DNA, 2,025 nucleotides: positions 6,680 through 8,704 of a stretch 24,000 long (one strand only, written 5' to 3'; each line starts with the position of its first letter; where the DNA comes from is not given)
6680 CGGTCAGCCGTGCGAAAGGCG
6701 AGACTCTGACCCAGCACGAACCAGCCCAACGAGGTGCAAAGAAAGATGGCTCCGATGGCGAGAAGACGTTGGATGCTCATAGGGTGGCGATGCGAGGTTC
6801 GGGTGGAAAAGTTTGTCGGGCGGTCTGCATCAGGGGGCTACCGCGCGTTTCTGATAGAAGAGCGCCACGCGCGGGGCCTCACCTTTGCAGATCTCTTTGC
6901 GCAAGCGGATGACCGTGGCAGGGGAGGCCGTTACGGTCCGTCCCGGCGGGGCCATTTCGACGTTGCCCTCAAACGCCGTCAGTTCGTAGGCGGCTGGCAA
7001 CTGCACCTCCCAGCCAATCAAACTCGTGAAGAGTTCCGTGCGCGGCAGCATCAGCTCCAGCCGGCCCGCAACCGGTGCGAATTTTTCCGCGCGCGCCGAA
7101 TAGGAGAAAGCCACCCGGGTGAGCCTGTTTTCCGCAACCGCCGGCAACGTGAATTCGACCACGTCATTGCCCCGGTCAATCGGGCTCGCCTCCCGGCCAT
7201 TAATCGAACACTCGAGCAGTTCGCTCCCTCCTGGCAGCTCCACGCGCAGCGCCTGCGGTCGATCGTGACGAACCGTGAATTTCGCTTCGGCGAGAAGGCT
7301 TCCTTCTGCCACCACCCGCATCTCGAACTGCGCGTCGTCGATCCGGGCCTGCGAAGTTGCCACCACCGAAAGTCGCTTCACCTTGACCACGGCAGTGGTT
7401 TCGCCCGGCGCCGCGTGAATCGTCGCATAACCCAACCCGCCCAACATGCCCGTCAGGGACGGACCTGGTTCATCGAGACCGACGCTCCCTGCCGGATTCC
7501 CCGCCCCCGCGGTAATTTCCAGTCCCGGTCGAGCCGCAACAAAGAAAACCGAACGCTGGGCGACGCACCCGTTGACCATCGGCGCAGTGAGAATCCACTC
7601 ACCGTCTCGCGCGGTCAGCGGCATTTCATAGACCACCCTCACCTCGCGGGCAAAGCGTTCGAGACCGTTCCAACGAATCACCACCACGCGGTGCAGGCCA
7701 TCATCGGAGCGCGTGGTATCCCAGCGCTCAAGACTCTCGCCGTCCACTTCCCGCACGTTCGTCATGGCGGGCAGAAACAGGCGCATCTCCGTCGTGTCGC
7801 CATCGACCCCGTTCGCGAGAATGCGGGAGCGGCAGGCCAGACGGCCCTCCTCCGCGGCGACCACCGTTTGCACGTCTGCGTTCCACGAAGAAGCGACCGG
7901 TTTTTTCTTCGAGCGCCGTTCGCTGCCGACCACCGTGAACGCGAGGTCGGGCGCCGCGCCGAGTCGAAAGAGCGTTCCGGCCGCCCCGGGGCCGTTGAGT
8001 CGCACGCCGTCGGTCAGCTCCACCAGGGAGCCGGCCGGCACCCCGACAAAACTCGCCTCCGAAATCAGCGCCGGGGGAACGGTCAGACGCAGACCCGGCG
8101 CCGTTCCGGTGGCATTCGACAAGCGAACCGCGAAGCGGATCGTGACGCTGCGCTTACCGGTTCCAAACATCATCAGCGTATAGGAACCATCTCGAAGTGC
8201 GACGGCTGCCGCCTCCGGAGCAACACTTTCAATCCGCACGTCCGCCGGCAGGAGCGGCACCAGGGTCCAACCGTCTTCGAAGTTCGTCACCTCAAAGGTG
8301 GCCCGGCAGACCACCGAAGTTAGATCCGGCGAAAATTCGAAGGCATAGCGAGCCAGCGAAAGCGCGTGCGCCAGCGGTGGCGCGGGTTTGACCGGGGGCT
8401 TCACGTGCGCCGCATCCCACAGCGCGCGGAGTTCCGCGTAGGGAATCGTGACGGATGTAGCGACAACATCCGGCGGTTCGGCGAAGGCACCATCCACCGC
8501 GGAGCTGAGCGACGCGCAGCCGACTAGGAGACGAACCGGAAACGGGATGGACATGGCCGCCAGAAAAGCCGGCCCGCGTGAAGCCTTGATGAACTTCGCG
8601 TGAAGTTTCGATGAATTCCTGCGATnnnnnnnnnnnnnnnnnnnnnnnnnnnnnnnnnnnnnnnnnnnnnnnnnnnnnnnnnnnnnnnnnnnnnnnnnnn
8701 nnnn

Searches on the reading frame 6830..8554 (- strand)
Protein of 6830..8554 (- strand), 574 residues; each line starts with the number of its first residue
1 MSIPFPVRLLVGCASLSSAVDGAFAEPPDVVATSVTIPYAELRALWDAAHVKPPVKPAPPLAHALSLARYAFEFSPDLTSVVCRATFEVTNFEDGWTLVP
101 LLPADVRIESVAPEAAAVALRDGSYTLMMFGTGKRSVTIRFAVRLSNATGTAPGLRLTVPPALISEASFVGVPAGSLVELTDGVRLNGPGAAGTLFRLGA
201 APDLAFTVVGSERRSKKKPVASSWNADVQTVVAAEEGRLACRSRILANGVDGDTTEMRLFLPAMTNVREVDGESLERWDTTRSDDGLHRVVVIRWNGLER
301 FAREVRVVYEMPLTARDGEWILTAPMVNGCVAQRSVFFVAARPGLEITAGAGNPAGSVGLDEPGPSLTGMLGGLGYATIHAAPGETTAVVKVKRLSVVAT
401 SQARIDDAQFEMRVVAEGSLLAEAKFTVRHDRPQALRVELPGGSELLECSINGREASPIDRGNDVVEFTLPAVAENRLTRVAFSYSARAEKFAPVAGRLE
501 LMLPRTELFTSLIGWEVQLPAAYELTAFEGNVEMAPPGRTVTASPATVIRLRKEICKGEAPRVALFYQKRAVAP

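Call 3: search_protein_families(library=pfam, proteins=[window:6830-8554:-])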
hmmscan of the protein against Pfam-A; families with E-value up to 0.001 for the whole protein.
window:6830-8554:- (574 aa): 0 families

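Call 4: search_protein_families(library=ncbifam, proteins=[window:6830-8554:-])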
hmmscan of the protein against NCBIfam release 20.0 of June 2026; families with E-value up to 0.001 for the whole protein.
window:6830-8554:- (574 aa): 0 families

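Call 12: find_homologous_proteins(query=window:6830-8554:-)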
Query window:6830-8554:- (574 aa): 10 proteins with E <= 0.001 among 8000 candidates.
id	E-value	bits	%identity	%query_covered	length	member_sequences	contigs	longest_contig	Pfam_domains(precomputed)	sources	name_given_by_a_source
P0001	0.0e+0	1254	100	100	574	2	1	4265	-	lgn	-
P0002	0.0e+0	1080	86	100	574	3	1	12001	-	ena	-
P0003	1.6e-258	877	71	100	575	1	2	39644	-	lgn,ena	-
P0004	4.4e-239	813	66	100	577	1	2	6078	-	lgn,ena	-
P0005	1.4e-225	768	61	100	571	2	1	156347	-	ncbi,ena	-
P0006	2.2e-222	758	60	100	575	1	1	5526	-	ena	-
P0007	3.7e-218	744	60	100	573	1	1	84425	-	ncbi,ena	-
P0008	1.0e-151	525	48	97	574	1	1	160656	-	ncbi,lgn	-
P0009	9.7e-71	257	33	95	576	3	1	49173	-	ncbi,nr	ncbi:MAG: hypothetical protein KJ072_09010 [Verrucomicrobia bacterium]|nr:hypothetical protein [Verr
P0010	7.9e-45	172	67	22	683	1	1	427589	PF00672.31,PF00512.32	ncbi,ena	-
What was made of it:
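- Tried and rejected: The word-based protein search suggested that the 574-aa family is very rare, with 10 hits (call 12).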

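Call 13: find_encoding_contigs(protein=P0002, flank=6000, max_places=2)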
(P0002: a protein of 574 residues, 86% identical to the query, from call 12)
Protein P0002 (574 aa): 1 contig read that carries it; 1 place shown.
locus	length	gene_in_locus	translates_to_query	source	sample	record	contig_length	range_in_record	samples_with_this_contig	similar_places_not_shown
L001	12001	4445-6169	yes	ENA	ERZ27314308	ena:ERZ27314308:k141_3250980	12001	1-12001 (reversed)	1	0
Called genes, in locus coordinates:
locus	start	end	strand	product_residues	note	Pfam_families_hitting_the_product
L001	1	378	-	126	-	?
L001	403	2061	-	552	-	PF00496:SBP_bac_5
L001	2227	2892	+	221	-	PF00072:Response_reg, PF00486:Trans_reg_C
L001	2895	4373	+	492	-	PF00672:HAMP, PF00512:HisKA, PF02518:HATPase_c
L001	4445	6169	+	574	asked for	-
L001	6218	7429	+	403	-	PF06123:CreD (weak)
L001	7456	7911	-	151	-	PF13474:SnoaL_3 (weak), PF14534:DUF4440 (weak)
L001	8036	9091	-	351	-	PF13489:Methyltransf_23, PF08241:Methyltransf_11 (faint), PF13649:Methyltransf_25 (weak), PF13847:Methyltransf_31 (weak)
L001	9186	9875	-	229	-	PF08241:Methyltransf_11, PF08242:Methyltransf_12 (weak), PF13489:Methyltransf_23, PF13649:Methyltransf_25 (faint), PF13847:Methyltransf_31 (weak)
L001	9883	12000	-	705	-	?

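Call 14: find_encoding_contigs(protein=P0003, flank=6000, max_places=2)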
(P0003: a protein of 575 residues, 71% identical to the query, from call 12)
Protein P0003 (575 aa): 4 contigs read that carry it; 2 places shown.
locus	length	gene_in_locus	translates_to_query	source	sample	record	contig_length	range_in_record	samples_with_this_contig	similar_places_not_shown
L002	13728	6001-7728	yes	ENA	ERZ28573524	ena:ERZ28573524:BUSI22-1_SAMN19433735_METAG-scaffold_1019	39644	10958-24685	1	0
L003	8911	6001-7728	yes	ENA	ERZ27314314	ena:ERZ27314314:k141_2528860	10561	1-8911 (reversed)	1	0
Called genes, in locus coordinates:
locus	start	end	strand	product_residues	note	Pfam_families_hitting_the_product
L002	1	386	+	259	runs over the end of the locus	PF02567:PhzC-PhzF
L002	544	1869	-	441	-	PF22807:TrAA12, PF23500:DUF7133, PF01436:NHL (faint), PF07995:GSDH, PF22807:TrAA12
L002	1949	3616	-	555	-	PF00496:SBP_bac_5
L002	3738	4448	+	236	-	PF00072:Response_reg, PF00486:Trans_reg_C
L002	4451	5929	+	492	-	PF00672:HAMP, PF00512:HisKA, PF02518:HATPase_c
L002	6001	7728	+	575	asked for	-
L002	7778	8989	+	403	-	PF06123:CreD (weak)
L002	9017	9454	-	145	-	PF13474:SnoaL_3, PF14534:DUF4440 (weak)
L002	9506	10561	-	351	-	PF08242:Methyltransf_12 (faint), PF13489:Methyltransf_23, PF08241:Methyltransf_11 (weak), PF13649:Methyltransf_25 (weak), PF13847:Methyltransf_31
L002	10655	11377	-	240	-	PF08241:Methyltransf_11, PF13649:Methyltransf_25 (weak), PF13489:Methyltransf_23, PF13847:Methyltransf_31 (weak)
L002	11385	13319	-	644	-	PF00535:Glycos_transf_2, PF10111:Glyco_tranf_2_2 (faint), PF13641:Glyco_tranf_2_3 (weak), PF13632:Glyco_trans_2_3 (faint), PF13641:Glyco_tranf_2_3, PF00535:Glycos_transf_2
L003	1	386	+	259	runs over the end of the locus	PF02567:PhzC-PhzF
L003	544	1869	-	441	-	PF22807:TrAA12, PF23500:DUF7133, PF01436:NHL (faint), PF07995:GSDH, PF22807:TrAA12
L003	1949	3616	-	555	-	PF00496:SBP_bac_5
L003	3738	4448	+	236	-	PF00072:Response_reg, PF00486:Trans_reg_C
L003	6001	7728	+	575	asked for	-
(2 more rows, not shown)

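Call 15: find_encoding_contigs(protein=P0004, flank=6000, max_places=2)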
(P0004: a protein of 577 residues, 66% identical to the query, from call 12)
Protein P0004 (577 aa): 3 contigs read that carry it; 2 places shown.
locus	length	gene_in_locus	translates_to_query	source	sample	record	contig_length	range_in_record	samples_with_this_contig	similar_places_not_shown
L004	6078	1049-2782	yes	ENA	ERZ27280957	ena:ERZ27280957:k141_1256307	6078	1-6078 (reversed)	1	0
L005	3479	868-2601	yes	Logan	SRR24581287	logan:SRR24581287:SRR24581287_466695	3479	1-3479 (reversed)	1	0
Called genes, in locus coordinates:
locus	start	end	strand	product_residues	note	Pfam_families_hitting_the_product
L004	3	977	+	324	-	?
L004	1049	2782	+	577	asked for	-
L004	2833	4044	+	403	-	PF06123:CreD (weak)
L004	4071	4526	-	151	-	PF13474:SnoaL_3 (weak)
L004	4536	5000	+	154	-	-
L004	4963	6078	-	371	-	?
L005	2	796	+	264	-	?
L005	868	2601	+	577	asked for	-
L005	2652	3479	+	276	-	?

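Call 16: find_encoding_contigs(protein=P0005, flank=6000, max_places=2)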
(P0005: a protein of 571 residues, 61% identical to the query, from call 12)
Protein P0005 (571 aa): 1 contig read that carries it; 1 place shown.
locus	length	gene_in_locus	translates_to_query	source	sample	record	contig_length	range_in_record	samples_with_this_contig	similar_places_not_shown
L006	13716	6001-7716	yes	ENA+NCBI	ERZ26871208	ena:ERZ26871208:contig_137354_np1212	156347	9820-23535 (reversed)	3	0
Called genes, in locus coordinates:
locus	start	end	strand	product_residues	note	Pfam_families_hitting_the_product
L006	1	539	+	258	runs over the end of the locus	PF02567:PhzC-PhzF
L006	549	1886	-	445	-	PF22807:TrAA12, PF23500:DUF7133, PF01436:NHL (faint), PF07995:GSDH, PF22807:TrAA12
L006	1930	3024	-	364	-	PF00496:SBP_bac_5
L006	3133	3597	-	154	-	PF00496:SBP_bac_5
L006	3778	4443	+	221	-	PF00072:Response_reg, PF00486:Trans_reg_C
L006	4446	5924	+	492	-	PF00672:HAMP, PF00512:HisKA, PF02518:HATPase_c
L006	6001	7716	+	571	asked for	-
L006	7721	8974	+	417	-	PF06123:CreD (weak)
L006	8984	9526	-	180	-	-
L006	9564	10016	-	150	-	PF13474:SnoaL_3, PF14534:DUF4440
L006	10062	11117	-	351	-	PF08241:Methyltransf_11 (faint), PF08242:Methyltransf_12 (faint), PF13489:Methyltransf_23, PF13649:Methyltransf_25 (weak), PF13847:Methyltransf_31 (weak)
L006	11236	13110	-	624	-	-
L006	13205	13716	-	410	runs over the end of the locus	PF00266:Aminotran_5, PF01041:DegT_DnrJ_EryC1 (weak)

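Call 17: find_encoding_contigs(protein=P0006, flank=6000, max_places=1)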
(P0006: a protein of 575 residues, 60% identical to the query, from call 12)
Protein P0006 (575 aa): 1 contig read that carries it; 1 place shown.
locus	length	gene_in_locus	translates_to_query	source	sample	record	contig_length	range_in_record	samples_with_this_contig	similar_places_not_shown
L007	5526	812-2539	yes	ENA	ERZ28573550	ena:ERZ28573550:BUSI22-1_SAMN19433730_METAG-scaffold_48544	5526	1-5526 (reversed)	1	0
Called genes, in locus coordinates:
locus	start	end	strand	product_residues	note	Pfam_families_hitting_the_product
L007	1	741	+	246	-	?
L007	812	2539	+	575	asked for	-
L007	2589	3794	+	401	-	PF06123:CreD (weak)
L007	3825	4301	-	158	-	-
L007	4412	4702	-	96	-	PF13474:SnoaL_3, PF14534:DUF4440 (weak)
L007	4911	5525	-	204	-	?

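Call 18: find_encoding_contigs(protein=P0007, flank=6000, max_places=1)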
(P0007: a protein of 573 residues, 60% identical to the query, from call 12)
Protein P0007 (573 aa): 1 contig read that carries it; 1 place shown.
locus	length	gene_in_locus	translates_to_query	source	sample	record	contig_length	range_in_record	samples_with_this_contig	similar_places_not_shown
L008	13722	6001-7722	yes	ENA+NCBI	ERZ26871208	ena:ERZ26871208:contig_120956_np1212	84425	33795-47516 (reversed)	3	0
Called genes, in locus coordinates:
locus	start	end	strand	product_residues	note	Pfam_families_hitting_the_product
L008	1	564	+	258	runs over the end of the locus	PF02567:PhzC-PhzF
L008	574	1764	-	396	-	PF22807:TrAA12, PF23500:DUF7133 (faint), PF01436:NHL (faint), PF07995:GSDH, PF22807:TrAA12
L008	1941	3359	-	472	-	PF00496:SBP_bac_5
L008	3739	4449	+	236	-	PF00072:Response_reg, PF00486:Trans_reg_C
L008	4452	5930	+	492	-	PF00672:HAMP, PF00512:HisKA, PF02518:HATPase_c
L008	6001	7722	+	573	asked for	-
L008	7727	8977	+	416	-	PF06123:CreD (weak)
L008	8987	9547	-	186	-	-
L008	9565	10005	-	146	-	PF13474:SnoaL_3, PF14534:DUF4440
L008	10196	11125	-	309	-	PF13649:Methyltransf_25 (faint)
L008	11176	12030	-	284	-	PF01501:Glyco_transf_8 (faint)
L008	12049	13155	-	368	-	PF05050:Methyltransf_21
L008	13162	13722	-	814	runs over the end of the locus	PF00535:Glycos_transf_2, PF10111:Glyco_tranf_2_2 (faint), PF13641:Glyco_tranf_2_3, PF00535:Glycos_transf_2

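Call 19: find_encoding_contigs(protein=P0008, flank=6000, max_places=1)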
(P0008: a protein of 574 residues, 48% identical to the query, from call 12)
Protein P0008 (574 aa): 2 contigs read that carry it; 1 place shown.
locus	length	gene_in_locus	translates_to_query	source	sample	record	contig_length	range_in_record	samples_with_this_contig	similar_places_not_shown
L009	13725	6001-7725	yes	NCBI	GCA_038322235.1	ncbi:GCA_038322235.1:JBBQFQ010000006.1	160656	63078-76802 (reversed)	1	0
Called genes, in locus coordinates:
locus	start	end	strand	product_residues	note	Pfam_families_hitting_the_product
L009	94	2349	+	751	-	PF02737:3HCDH_N, PF00725:3HCDH, PF00378:ECH_1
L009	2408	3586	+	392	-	PF00108:Thiolase_N, PF02803:Thiolase_C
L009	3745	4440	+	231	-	PF00072:Response_reg, PF00486:Trans_reg_C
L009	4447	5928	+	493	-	PF00672:HAMP, PF00512:HisKA, PF02518:HATPase_c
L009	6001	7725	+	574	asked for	-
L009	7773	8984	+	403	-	PF06123:CreD (weak)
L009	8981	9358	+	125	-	PF03692:CxxCxxCC (weak)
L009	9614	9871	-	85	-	PF05768:Glrx-like (faint), PF00462:Glutaredoxin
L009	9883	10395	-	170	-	-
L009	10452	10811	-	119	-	PF04237:YjbR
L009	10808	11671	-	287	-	PF00551:Formyl_trans_N, PF02911:Formyl_trans_C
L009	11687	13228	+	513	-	PF04413:Glycos_transf_N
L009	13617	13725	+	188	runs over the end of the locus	PF00542:Ribosomal_L12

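Call 20: find_encoding_contigs(protein=P0009, flank=6000, max_places=1)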
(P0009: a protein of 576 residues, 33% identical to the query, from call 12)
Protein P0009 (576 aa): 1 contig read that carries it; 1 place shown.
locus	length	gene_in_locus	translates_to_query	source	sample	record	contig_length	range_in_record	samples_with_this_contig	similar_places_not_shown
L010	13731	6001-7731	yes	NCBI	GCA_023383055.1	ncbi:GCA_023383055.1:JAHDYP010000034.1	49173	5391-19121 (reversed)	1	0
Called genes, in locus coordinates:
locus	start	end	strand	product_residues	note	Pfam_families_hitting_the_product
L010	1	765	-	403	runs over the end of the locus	-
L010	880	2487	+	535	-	PF00534:Glycos_transf_1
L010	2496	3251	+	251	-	PF00702:Hydrolase, PF13419:HAD_2 (weak), PF13242:Hydrolase_like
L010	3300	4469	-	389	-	PF13506:Glyco_transf_21, PF00535:Glycos_transf_2 (weak), PF13641:Glyco_tranf_2_3, PF13632:Glyco_trans_2_3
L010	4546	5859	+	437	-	PF00483:NTP_transferase, PF24894:Hexapep_GlmU (weak), PF25084:LbH_EIF2B (faint), PF25247:LbH_GLGC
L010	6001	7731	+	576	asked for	-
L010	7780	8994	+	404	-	PF06123:CreD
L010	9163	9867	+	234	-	PF00072:Response_reg, PF00486:Trans_reg_C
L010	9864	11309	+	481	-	PF00672:HAMP (weak), PF00512:HisKA, PF02518:HATPase_c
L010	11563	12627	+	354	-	-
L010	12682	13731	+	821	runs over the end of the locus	PF12156:ATPase-cat_bd, PF00403:HMA (weak), PF00122:E1-E2_ATPase, PF00702:Hydrolase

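Call 21: find_encoding_contigs(protein=P0010, flank=6000, max_places=1)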
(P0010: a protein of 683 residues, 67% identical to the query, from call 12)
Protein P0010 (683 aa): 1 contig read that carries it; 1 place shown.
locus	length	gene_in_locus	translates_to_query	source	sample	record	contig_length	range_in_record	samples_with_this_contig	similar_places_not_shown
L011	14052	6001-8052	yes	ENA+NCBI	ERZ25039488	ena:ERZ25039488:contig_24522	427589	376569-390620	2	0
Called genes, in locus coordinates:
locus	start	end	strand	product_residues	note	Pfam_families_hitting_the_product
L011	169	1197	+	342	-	PF00108:Thiolase_N, PF02803:Thiolase_C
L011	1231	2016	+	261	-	PF02567:PhzC-PhzF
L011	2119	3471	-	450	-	PF22807:TrAA12, PF23500:DUF7133 (weak), PF01436:NHL (faint), PF07995:GSDH, PF22807:TrAA12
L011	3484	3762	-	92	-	-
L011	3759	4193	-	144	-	PF00496:SBP_bac_5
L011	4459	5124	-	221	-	PF00496:SBP_bac_5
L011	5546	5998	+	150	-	PF00486:Trans_reg_C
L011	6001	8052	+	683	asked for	PF00672:HAMP, PF00512:HisKA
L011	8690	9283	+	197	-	-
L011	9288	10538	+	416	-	PF06123:CreD (weak)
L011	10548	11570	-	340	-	-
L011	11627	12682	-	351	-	PF13489:Methyltransf_23, PF08241:Methyltransf_11 (faint), PF13649:Methyltransf_25 (weak), PF13847:Methyltransf_31 (weak)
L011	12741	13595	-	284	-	PF01501:Glyco_transf_8 (faint)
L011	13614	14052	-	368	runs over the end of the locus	PF05050:Methyltransf_21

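Call 53: predict_structure(alignment_id=A1)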
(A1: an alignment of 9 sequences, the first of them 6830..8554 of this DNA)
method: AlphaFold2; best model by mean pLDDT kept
length: 574 residues; sequences in the alignment: 9
mean_pLDDT: 73.4   pTM: 0.38
mean pLDDT of the five models: 73.4, 71.0, 70.0, 67.5, 67.3
residues with pLDDT >= 90: 69; 70-90: 311; 50-70: 113; < 50: 81
segments of 3 or more residues with pLDDT < 50: 1-6, 8-29, 31-34, 50-60, 148-150, 160-163, 212-220, 352-360, 397-401, 539-544
pLDDT, mean of each block of 10 residues (from residue 1): 45 40 41 58 65 40 73 78 85 82 77 82 83 85 62 60 66 72 60 65 67 39 80 81 84 79 90 85 87 74 84 71 88 85 68 45 61 72 82 57 77 83 90 82 88 88 84 76 87 86 80 87 88 71 63 71 89 59
secondary structure, 60 per line:
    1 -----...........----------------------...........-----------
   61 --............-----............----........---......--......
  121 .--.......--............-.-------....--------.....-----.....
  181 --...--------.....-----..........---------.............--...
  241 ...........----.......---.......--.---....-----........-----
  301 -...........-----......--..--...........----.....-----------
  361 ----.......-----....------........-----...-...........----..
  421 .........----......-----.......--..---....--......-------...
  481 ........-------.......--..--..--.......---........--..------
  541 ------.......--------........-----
elements in order: H6-16 H39-49 E63-74 E80-91 E96-103 E107-112 E118-121 E124-130 E133-144 E154-157 E166-170 E176-180 E183-185 E194-198 E204-210 E223-235 E238-251 E256-262 E266-272 E279-282 E288-295 E302-312 E318-323 E330-340 E345-349 H365-371 E377-380 E387-394 E404-414 E419-429 E434-439 E445-451 E459-462 E465-470 E478-488 E496-502 E513-519 E523-530 E547-553 E562-569
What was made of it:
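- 6830..8554 (-): Gene for a 574-aa exported protein made of beta-sandwich domains. It belongs to an unnamed family and is the first gene of the predicted target operon. Call 53: AlphaFold2 model, pLDDT 73, all-beta.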

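Call 54: search_protein_representatives(alignment_id=A1)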
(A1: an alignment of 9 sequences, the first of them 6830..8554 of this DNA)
Query: 9 sequences, 575 profile positions. Proteins with E-value up to 0.001 (for the whole library): 3183; up to 1e-10: 1691; up to 1e-30: 331. The best 150 are listed.
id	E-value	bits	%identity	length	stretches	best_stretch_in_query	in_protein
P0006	8.5e-289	975.3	-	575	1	1-575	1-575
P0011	3.9e-163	560.4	-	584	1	7-575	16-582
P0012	4.5e-158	543.6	-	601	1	27-575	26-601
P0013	1.4e-140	485.9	-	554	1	7-570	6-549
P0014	1.6e-139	482.4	-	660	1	28-575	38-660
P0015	6.5e-139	480.4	-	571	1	6-574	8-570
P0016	1.6e-138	479.1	-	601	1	24-575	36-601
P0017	1.7e-136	472.4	-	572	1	9-574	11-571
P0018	7.7e-136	470.2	-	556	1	11-572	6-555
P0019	1.4e-134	466.1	-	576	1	16-573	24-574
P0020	3.8e-132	458.0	-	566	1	20-573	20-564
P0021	1.2e-130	453.1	-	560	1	10-570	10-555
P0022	8.4e-130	450.3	-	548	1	19-570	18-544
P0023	5.7e-126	437.7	-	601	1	25-573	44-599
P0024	5.3e-125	434.4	-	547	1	16-573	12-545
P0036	8.9e-115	400.7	-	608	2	151-574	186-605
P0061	8.3e-92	324.9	-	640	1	31-569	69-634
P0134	2.2e-64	234.3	-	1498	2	13-541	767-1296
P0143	9.5e-60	219.0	-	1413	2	58-537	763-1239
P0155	2.8e-57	210.9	-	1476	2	15-539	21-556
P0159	3.5e-55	203.9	-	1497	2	25-531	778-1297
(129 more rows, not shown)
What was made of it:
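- Tried and rejected: The exhaustive profile search corrected this to 3183 representatives (call 54).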

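Call 57: search_protein_families(library=pfam, proteins=[P0134, P0143, P0155, P0159, P0011, P0014, P0061, P0036], max_evalue=0.001)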
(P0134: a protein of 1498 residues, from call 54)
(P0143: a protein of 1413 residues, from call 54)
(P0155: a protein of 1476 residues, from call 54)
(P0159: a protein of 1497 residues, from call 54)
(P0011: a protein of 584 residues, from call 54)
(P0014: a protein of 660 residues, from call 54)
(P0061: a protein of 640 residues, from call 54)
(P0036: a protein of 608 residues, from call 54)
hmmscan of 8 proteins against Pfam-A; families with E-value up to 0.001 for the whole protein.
P0134 (1498 aa): 0 families

P0143 (1413 aa): 0 families

P0155 (1476 aa): 0 families

P0159 (1497 aa): 0 families

P0011 (584 aa): 0 families

P0014 (660 aa): 0 families

P0061 (640 aa): 0 families

P0036 (608 aa): 0 families
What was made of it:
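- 6830..8554 (-): Calls 3, 4 and 57: no family match.
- Tried and rejected: Pfam and NCBIfam on the 574-aa protein and on eight distant or fused relatives gave no family (calls 3, 4, 57).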

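Call 58: fold_search(model_id=the predicted structure, library=pdb)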
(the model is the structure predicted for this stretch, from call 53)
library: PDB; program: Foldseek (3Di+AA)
matches with E <= 10: 1039; with E <= 0.001: 174
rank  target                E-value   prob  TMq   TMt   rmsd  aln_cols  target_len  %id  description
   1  6ezn_A                1.6e-10  1.00  0.24  0.30  14.5       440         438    9  Cryo-EM structure of the yeast oligosaccharyltransferase (OST) complex (released 2018-01-17)
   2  7oci_A                2.0e-10  1.00  0.24  0.31  14.8       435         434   10  Cryo-EM structure of yeast Ost6p containing oligosaccharyltransferase complex (released 2022-02-16)
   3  8b6l_O                2.4e-10  1.00  0.24  0.24  13.2       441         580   11  Subtomogram average of the human Sec61-TRAP-OSTA-translocon (released 2022-12-07)
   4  8agb_E                2.7e-10  1.00  0.24  0.30  14.1       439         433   10  Structure of yeast oligosaccharylransferase complex with lipid-linked oligosaccharide bound (released 2022-12-07)
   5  6s7o_E                4.0e-10  1.00  0.21  0.22  14.5       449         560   11  Cryo-EM structure of human oligosaccharyltransferase complex OST-A (released 2019-12-18)
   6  6c26_1                1.1e-09  1.00  0.22  0.28  15.1       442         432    9  The Cryo-EM structure of a eukaryotic oligosaccharyl transferase complex (released 2018-01-31)
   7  6s7t_E                1.2e-09  1.00  0.24  0.31  14.0       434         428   12  Cryo-EM structure of human oligosaccharyltransferase complex OST-B (released 2019-12-18)
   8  8pn9_E                3.0e-09  1.00  0.25  0.26  13.5       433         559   12  Structure of human oligosaccharyltransferase OST-A complex bound to NGI-1 (released 2024-05-08)
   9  3fcs_A                9.9e-07  1.00  0.15  0.11  23.4       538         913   10  Structure of complete ectodomain of integrin aIIBb3 (released 2009-01-20)
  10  7usl_A                1.3e-06  0.99  0.16  0.12  23.4       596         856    8  Integrin alphaM/beta2 ectodomain in complex with adenylate cyclase toxin RTX751 and M1F5 Fab (released 2022-08-17)
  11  6koz_B                2.7e-06  1.00  0.20  0.26   7.7       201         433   14  Crystal structure of two domain M1 zinc metallopeptidase E323 mutant bound to L-Leucine amino acid (released 2020-01-22)
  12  6ifg_B                3.2e-06  1.00  0.21  0.27   6.6       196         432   14  Crystal structure of M1 zinc metallopeptidase E323A mutant bound to Tyr-ser-ala substrate from Deinococcus radiodurans (released 2019-09-25)
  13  6iff_A                4.0e-06  1.00  0.21  0.27   6.8       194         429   16  Crystal structure of M1 zinc metallopeptidase E323A mutant from Deinococcus radiodurans (released 2019-09-25)
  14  8t2v_A                4.4e-06  0.99  0.14  0.10  25.6       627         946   10  Cryo-EM Structures of Full-length Integrin alphaIIbbeta3 in Native Lipids (released 2023-07-26)
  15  6koz_A                4.8e-06  1.00  0.20  0.26   6.1       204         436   13  Crystal structure of two domain M1 zinc metallopeptidase E323 mutant bound to L-Leucine amino acid (released 2020-01-22)
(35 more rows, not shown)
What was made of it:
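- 6830..8554 (-): Call 58: the fold matches are generic beta-sandwich chains.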

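Call 59: find_related_loci(query=A1, collection=metagenome_contigs, flank=5000)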
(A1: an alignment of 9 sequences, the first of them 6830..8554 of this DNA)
Query A1 (574 aa) in metagenome_contigs; peptide patterns used: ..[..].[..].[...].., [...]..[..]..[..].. (x = any residue, [..] = any of these).
69 stretches matched a pattern; 6 encode a relative of the query (tblastn E <= 1e-3); 6 distinct loci.
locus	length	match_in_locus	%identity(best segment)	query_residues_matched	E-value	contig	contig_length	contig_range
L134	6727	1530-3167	32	25-572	3e-72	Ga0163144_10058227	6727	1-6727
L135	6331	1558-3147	33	35-571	1e-71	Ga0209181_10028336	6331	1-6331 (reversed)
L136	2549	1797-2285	33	26-193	6e-17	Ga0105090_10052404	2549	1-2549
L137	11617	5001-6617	34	28-572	5e-74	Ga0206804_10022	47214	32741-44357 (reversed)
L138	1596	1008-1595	27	35-232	3e-12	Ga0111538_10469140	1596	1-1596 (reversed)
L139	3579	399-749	30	28-144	1e-7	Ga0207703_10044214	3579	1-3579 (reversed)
